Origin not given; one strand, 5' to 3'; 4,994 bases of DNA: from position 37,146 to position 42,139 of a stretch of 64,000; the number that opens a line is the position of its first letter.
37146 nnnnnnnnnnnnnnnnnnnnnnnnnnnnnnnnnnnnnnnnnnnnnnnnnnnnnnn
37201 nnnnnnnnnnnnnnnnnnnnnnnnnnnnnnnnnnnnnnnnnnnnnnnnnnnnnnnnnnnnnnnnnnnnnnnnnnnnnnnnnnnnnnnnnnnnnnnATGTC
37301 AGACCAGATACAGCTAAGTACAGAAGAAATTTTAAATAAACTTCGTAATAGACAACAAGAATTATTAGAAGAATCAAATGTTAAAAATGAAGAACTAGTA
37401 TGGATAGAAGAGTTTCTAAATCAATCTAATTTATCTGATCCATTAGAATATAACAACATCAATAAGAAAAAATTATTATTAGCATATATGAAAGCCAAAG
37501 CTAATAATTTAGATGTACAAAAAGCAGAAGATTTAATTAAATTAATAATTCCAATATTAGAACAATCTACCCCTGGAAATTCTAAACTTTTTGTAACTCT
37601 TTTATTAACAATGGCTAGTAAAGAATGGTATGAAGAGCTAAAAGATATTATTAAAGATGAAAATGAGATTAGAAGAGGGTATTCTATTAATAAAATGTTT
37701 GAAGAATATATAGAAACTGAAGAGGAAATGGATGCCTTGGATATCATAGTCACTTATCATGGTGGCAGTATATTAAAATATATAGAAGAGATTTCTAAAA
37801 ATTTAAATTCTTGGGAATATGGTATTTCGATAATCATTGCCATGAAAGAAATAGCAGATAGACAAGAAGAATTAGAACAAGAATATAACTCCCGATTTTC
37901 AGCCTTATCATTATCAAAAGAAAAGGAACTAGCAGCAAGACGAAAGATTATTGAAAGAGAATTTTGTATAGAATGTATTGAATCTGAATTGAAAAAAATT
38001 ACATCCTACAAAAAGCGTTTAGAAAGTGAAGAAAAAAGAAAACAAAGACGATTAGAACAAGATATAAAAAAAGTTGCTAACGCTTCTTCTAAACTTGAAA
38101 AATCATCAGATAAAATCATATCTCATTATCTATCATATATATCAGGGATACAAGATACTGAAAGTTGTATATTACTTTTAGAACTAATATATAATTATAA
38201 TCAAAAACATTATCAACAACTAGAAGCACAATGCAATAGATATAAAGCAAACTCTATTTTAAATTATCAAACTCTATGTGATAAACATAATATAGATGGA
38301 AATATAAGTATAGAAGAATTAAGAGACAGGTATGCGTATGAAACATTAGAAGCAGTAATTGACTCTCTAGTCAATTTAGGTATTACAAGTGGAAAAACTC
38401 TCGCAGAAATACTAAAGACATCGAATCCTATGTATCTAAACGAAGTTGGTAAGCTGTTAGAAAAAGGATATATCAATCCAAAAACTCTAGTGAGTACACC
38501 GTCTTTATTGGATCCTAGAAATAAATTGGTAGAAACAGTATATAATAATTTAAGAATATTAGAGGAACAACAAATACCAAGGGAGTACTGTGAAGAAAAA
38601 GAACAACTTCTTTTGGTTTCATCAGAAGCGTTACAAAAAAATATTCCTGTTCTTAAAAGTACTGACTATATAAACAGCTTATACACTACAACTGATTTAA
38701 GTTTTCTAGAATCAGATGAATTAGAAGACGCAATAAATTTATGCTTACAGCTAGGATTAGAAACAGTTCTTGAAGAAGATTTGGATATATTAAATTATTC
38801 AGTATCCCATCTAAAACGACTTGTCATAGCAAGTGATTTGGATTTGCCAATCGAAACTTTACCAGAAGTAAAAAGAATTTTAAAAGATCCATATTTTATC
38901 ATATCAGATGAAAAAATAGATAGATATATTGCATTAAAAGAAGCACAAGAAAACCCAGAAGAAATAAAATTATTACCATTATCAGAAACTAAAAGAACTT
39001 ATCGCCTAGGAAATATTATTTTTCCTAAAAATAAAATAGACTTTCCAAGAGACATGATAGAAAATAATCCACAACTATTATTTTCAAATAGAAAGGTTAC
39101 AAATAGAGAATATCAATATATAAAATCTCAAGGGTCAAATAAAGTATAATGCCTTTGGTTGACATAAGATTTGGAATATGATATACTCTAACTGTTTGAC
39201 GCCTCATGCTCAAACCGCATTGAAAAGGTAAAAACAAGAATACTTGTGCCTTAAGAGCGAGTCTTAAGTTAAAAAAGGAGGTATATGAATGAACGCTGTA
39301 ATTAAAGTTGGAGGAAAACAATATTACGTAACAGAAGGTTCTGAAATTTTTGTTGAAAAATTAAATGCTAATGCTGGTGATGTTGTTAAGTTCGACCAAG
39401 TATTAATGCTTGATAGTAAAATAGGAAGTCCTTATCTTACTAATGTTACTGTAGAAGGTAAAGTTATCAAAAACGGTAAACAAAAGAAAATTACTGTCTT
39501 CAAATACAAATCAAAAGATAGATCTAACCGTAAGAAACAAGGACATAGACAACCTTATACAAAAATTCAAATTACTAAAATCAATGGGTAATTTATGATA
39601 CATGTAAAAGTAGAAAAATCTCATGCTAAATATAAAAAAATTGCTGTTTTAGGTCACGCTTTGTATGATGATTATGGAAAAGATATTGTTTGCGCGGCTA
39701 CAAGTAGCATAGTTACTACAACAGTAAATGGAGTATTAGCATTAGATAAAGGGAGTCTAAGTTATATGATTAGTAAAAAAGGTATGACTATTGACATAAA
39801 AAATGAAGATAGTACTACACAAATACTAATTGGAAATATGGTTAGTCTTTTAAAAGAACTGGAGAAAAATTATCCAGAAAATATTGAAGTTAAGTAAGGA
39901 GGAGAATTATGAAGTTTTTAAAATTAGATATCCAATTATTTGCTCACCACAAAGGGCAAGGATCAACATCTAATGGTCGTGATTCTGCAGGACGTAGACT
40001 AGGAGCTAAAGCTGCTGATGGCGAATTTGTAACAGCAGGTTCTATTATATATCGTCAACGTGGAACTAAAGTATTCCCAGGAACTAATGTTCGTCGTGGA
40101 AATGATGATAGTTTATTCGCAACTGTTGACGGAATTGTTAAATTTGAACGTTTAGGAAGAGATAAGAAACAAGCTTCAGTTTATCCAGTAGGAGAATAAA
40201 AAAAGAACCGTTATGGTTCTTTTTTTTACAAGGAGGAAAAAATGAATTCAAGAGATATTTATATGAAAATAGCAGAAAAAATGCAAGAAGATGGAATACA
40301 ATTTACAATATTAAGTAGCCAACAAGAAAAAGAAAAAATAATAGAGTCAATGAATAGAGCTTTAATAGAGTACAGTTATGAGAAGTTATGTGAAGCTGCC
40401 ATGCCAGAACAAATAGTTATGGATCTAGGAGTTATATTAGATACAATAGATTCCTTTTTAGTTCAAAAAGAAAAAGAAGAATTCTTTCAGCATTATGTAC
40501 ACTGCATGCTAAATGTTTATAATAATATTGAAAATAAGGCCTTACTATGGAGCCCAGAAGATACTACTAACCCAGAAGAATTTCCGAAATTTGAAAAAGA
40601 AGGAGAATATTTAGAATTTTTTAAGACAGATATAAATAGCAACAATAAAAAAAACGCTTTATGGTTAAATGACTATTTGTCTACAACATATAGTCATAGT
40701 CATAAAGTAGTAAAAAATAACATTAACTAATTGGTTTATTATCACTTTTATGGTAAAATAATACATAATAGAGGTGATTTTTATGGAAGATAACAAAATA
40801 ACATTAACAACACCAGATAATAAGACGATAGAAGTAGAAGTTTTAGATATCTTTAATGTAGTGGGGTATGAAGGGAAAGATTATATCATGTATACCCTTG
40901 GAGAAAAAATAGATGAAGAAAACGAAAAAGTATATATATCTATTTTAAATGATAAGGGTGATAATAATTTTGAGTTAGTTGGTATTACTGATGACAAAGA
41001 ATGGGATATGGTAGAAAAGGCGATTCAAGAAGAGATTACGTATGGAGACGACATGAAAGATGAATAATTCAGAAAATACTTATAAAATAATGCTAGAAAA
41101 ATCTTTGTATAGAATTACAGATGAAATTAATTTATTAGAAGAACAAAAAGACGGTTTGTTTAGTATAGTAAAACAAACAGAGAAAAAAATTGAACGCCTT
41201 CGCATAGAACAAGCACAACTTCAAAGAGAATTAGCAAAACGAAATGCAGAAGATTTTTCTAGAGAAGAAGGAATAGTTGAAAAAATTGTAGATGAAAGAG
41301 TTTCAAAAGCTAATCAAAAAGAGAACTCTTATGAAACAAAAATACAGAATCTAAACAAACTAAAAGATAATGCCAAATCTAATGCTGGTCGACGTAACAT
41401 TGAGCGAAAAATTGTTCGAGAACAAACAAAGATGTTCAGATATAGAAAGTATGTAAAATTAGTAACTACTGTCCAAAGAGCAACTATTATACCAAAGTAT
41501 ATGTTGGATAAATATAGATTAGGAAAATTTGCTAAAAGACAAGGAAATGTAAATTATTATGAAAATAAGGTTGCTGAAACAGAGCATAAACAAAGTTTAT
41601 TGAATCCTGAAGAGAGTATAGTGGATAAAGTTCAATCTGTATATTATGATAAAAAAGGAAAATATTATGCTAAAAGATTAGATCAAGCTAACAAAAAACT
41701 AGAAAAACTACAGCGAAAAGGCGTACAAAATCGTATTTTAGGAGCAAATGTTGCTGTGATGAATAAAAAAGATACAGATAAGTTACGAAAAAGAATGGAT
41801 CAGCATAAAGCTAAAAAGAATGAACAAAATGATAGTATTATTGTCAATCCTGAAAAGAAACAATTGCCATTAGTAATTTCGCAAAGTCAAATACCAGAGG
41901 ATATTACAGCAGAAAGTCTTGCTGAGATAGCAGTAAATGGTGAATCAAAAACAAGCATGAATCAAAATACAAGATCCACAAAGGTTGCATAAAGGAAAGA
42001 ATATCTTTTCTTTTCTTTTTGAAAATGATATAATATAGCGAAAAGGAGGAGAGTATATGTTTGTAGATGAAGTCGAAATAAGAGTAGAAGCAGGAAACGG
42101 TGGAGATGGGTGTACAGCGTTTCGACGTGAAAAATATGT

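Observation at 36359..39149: Uncharacterised two-gene module: coiled-coil::RelE/Gp49-fold fusion plus an overlapping 617-aa helical protein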

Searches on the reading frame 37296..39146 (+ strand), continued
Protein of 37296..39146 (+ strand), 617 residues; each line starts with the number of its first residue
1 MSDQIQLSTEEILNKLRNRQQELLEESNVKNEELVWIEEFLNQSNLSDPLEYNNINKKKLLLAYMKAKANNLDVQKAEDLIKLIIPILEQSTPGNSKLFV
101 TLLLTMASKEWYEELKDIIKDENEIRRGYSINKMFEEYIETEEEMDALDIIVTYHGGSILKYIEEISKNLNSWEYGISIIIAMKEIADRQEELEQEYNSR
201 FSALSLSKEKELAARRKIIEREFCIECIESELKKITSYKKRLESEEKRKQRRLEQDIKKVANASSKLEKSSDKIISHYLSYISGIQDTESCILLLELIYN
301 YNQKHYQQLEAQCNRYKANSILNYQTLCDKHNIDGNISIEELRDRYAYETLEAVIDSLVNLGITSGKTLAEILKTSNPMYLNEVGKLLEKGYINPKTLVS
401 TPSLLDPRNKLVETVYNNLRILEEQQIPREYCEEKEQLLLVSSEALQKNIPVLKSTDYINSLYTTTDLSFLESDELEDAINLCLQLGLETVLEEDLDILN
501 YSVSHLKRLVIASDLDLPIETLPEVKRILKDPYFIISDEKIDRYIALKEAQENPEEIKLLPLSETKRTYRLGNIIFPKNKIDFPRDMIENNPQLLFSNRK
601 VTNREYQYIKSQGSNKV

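Call 100: fold_search(model_id=the predicted structure, library=viral)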
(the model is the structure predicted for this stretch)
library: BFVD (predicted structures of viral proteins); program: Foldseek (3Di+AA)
matches with E <= 10: 119; with E <= 0.001: 0
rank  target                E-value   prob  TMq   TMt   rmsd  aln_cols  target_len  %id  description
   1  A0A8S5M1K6            1.3e-02  0.54  0.12  0.08  32.9       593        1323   12  Minor tail protein [Siphoviridae sp. ctX926]
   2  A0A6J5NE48            1.2e-01  0.20  0.11  0.10  36.4       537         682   12  LysM domain [uncultured Caudovirales phage]
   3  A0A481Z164            2.0e-01  0.08  0.09  0.09  30.8       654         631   12  Uncharacterized protein [Mimivirus LCMiAC02]
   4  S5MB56                2.2e-01  0.38  0.19  0.15  22.0       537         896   11  Autolysin [Bacillus phage Shanette]
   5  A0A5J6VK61            2.5e-01  0.77  0.21  0.27  22.8       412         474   12  Uncharacterized protein [Megaviridae environmental sample]
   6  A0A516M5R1            3.3e-01  0.11  0.10  0.11  32.4       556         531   11  (no name in the UniProt tables at hand)
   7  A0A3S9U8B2            5.3e-01  0.10  0.12  0.11  31.0       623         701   10  Structural protein [Alteromonas phage ZP6]
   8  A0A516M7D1            5.5e-01  0.08  0.10  0.09  40.3       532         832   13  (no name in the UniProt tables at hand)
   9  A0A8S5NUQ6            6.3e-01  0.07  0.10  0.10  26.7       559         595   12  Minor tail protein (Fragment) [Myoviridae sp. ct1CM14]
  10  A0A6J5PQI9            7.1e-01  0.06  0.09  0.09  50.9       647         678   10  Uncharacterized protein [uncultured Caudovirales phage]
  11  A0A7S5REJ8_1          7.7e-01  0.08  0.10  0.08  47.1       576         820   10  (no name in the UniProt tables at hand)
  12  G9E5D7                8.8e-01  0.03  0.08  0.06  42.0       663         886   13  (no name in the UniProt tables at hand)
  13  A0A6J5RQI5            9.2e-01  0.07  0.12  0.12  43.2       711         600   12  Uncharacterized protein [uncultured Caudovirales phage]
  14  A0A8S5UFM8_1          1.0e+00  0.08  0.12  0.10  34.4       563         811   12  Minor tail protein [Caudovirales sp. ctvQY7]
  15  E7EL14                1.0e+00  0.04  0.10  0.07  45.6       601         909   13  Tape measure protein [Edwardsiella phage eiMSLS]
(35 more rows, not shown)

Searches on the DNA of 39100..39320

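Call 70: search_rna_families(source=window, start=39100, end=39320, threshold=evalue, max_evalue=1)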
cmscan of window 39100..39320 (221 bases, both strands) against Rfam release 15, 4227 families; matches with E-value up to 1: 2.
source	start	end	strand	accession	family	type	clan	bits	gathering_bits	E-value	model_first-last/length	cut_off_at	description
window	39203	39274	+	RF00559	L21_leader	Cis-reg; leader;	-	32.1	36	5.4e-05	1-77/77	no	Ribosomal protein L21 leader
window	39114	39244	-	RF00432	SNORA51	Gene; snRNA; snoRNA; HACA-box;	-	18.1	50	0.27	1-133/133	no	Small nucleolar RNA SNORA51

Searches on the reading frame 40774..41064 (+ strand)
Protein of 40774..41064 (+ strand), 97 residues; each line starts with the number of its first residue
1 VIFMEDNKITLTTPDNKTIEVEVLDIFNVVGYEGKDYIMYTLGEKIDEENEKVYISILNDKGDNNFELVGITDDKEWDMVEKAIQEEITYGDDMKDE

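Call 3: search_protein_families(library=pfam, proteins=[window:40774-41064:+], max_evalue=1)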
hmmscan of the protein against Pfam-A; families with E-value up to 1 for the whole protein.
window:40774-41064:+ (97 aa): 2 families
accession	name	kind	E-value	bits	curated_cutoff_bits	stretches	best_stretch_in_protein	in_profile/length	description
PF06949.16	DUF1292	-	4e-10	40.9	24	1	15-86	2-72/75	Protein of unknown function (DUF1292)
PF17334.7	CsgA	-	0.061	14.6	25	1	37-97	7-69/83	Minor curli fiber component A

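Call 4: search_protein_families(library=ncbifam, proteins=[window:40774-41064:+], max_evalue=1)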
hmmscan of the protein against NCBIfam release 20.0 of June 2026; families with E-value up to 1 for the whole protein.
window:40774-41064:+ (97 aa): 6 families
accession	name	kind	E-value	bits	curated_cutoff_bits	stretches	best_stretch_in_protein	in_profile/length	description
NF010217.0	PRK13678.1-4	equivalog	6.8e-07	29.8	88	1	5-85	10-92/102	hypothetical protein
NF010219.0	PRK13678.2-2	equivalog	5.5e-06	26.9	147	1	5-85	4-84/93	hypothetical protein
NF010222.0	PRK13678.2-5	equivalog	5.2e-05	23.8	87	1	11-84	9-87/96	hypothetical protein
NF010216.0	PRK13678.1-3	equivalog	0.0003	20.9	109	1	4-84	1-82/92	hypothetical protein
NF010221.0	PRK13678.2-4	equivalog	0.00068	20.3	104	1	6-85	5-87/99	hypothetical protein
NF010214.0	PRK13678.1-1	equivalog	0.0027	18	98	1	15-88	23-100/102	hypothetical protein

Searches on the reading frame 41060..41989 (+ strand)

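Call 3: search_protein_families(library=pfam, proteins=[window:41060-41989:+], max_evalue=1)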
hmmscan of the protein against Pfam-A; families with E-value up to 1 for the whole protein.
window:41060-41989:+ (310 aa): 0 families

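Call 4: search_protein_families(library=ncbifam, proteins=[window:41060-41989:+], max_evalue=1)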
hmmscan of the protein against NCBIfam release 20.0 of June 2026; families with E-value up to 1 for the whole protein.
window:41060-41989:+ (310 aa): 1 family
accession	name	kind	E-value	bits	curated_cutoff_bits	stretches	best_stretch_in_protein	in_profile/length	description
NF033460.1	glycerol3P_ox_II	equivalog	0.007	15.6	460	1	209-278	96-165/361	type 2 glycerol-3-phosphate oxidase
